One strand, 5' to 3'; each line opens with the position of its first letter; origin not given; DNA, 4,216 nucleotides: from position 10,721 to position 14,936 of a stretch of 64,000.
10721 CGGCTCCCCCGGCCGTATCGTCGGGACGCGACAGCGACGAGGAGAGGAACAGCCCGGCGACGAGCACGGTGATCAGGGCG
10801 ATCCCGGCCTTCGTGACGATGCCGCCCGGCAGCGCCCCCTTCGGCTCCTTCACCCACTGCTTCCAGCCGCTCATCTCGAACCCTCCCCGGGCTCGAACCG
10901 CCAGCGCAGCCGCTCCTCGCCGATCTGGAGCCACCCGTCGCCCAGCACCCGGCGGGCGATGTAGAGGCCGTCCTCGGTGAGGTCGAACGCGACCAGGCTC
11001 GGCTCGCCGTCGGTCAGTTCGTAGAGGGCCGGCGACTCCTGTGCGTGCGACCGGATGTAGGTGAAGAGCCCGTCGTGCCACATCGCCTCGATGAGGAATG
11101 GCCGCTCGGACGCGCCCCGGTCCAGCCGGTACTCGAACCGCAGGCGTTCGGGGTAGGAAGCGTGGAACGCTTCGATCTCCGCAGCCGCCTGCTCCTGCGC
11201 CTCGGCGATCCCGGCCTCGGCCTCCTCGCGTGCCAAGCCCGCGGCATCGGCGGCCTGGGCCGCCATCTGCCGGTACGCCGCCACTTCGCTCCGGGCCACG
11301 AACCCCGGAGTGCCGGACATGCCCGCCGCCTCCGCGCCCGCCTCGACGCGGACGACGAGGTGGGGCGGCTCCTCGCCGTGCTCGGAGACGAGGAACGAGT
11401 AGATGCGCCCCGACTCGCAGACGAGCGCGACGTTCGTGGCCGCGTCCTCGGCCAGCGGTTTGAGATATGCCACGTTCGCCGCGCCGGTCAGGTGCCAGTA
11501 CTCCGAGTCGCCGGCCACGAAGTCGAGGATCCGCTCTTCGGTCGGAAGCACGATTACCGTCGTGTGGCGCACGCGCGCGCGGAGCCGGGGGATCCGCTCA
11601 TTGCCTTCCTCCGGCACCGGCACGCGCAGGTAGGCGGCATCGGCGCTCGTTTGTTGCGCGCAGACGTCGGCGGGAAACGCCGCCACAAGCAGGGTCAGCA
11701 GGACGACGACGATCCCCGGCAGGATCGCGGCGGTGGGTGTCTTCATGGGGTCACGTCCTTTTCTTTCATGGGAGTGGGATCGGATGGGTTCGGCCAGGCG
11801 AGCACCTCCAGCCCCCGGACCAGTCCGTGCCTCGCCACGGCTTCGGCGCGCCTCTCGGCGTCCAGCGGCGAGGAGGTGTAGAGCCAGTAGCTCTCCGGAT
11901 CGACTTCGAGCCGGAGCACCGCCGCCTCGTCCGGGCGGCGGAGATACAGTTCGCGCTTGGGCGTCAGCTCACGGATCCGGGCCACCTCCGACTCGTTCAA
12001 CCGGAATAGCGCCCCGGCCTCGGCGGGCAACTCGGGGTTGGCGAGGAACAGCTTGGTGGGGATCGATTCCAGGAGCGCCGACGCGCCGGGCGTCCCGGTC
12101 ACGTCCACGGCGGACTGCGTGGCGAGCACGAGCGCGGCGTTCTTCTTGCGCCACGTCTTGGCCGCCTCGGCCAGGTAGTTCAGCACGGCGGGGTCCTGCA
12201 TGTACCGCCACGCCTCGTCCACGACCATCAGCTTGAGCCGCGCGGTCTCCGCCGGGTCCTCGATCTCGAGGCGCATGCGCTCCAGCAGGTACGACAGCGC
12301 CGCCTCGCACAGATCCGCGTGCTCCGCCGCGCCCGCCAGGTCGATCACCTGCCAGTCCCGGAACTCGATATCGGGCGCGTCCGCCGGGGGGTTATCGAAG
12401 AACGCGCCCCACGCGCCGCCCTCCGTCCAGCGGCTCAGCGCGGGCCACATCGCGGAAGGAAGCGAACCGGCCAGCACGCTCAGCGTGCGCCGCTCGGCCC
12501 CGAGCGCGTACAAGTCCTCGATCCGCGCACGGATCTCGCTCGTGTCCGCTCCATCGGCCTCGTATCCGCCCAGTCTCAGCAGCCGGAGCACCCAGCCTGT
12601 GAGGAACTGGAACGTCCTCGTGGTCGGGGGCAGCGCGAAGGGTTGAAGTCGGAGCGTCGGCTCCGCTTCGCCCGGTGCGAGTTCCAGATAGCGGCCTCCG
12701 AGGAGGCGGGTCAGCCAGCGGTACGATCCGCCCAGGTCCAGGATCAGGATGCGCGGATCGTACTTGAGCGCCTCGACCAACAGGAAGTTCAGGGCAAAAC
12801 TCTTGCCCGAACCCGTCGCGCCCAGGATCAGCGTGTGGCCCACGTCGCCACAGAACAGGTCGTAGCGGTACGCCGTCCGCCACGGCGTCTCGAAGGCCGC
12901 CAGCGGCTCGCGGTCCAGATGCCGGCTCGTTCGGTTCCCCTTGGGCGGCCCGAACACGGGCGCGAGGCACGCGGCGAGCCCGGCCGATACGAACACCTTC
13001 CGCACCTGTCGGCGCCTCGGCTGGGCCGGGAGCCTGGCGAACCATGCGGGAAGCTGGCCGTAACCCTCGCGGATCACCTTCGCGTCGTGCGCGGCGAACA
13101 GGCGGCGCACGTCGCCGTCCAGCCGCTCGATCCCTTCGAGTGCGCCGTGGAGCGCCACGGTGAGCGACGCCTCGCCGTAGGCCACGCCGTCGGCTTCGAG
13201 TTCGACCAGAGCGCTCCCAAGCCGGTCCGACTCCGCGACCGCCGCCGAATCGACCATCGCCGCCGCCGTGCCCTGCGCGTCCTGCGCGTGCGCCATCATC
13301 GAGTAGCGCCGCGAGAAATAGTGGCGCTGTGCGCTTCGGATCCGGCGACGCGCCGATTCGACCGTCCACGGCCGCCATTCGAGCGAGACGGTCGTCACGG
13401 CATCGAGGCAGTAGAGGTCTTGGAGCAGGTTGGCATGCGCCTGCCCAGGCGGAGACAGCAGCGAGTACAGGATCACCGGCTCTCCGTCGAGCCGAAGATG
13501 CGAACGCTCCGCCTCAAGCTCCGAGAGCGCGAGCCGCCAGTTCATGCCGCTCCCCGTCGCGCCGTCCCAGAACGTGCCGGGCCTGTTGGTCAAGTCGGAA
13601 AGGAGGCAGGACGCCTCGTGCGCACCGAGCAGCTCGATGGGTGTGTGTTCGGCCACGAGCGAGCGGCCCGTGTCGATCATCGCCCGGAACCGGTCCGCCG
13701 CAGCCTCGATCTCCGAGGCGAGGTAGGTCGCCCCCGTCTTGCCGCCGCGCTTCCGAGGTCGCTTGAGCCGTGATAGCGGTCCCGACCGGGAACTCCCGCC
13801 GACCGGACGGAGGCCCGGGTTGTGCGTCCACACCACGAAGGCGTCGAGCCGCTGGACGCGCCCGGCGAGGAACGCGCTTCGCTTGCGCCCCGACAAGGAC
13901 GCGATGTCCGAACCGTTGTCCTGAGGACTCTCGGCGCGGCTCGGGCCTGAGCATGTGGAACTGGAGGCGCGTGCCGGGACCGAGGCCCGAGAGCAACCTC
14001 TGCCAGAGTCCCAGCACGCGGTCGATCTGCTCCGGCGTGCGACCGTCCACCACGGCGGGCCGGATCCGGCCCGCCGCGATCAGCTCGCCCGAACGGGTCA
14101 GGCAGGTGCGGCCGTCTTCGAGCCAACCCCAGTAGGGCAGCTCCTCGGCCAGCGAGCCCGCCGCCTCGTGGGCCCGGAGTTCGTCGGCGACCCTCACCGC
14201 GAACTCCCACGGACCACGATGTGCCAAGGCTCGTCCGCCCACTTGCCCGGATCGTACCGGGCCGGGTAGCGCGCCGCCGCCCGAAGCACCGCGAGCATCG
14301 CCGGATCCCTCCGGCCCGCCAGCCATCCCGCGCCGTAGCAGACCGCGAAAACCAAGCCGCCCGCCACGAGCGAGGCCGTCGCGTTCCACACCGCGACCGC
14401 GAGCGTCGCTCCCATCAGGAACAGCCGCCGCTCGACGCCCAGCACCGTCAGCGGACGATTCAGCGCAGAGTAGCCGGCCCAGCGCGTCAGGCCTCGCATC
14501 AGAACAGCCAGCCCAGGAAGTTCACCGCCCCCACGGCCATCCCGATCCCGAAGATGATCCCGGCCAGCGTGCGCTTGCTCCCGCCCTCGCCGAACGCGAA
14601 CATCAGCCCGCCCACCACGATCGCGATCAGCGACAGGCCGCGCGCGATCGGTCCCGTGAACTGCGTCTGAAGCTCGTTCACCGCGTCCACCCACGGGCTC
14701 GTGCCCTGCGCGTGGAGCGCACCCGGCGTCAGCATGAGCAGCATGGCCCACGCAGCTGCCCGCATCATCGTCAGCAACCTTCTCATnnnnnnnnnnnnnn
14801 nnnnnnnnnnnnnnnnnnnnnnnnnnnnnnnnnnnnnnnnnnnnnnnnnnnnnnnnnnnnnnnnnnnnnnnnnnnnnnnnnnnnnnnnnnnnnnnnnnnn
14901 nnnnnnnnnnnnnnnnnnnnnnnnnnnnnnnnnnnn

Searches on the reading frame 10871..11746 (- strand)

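Call 10: search_protein_families(library=ncbifam, proteins=[window:10871-11746:-], max_evalue=0.01)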
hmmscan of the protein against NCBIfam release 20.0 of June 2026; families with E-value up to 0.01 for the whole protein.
window:10871-11746:- (291 aa): 4 families
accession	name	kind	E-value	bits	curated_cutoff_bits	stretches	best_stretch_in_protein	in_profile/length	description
TIGR02781.1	VirB9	equivalog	4.3e-16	59.3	217.7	1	26-261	13-223/248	P-type conjugative transfer protein VirB9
TIGR03780.1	Bac_Flav_CT_N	equivalog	2.5e-05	23.5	164.1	1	40-141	25-127/285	conjugative transposon protein TraN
NF010413.0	PRK13839.1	subfamily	0.0051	16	388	1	178-261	167-251/279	conjugal transfer protein TrbG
TIGR02775.1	TrbG_Ti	equivalog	0.0074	15.8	180.85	0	176-266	105-196/206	P-type conjugative transfer protein TrbG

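Call 41: search_protein_families(library=pfam, proteins=[window:10871-11746:-], max_evalue=0.01)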
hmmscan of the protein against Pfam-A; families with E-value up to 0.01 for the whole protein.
window:10871-11746:- (291 aa): 2 families
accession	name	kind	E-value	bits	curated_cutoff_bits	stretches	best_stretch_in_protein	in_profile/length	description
PF03524.21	CagX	-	6.4e-24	85.3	34.2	1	52-281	13-194/198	Conjugal transfer protein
PF13595.11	DUF4138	-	0.00027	20.8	31.1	1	60-141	6-82/245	Domain of unknown function (DUF4138)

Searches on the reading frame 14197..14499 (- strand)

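Call 9: search_protein_families(library=pfam, proteins=[window:14197-14499:-], max_evalue=0.01)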
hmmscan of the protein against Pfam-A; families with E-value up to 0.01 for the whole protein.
seq(101 aa): 1 family
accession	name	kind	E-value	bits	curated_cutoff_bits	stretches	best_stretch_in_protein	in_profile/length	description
PF05101.18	VirB3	-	3.2e-10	40.6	23.9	1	10-75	6-70/84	Type IV secretory pathway, VirB3-like protein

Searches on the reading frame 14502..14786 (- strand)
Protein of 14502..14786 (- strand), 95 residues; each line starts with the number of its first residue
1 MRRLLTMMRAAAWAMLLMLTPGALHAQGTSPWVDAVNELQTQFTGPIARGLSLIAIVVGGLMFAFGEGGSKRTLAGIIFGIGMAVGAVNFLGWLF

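Call 9: search_protein_families(library=pfam, proteins=[window:14502-14786:-], max_evalue=0.01)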
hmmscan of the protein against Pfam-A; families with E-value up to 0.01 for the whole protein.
seq(95 aa): 2 families
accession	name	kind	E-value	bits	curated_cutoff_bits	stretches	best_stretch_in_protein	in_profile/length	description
PF04956.18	TrbC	-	1e-17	64.5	27.9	1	7-94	11-98/98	TrbC/VIRB2 pilin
PF19199.5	Phage_coatGP8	-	0.0034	17.9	24.6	0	9-61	4-56/69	Phage major coat protein, Gp8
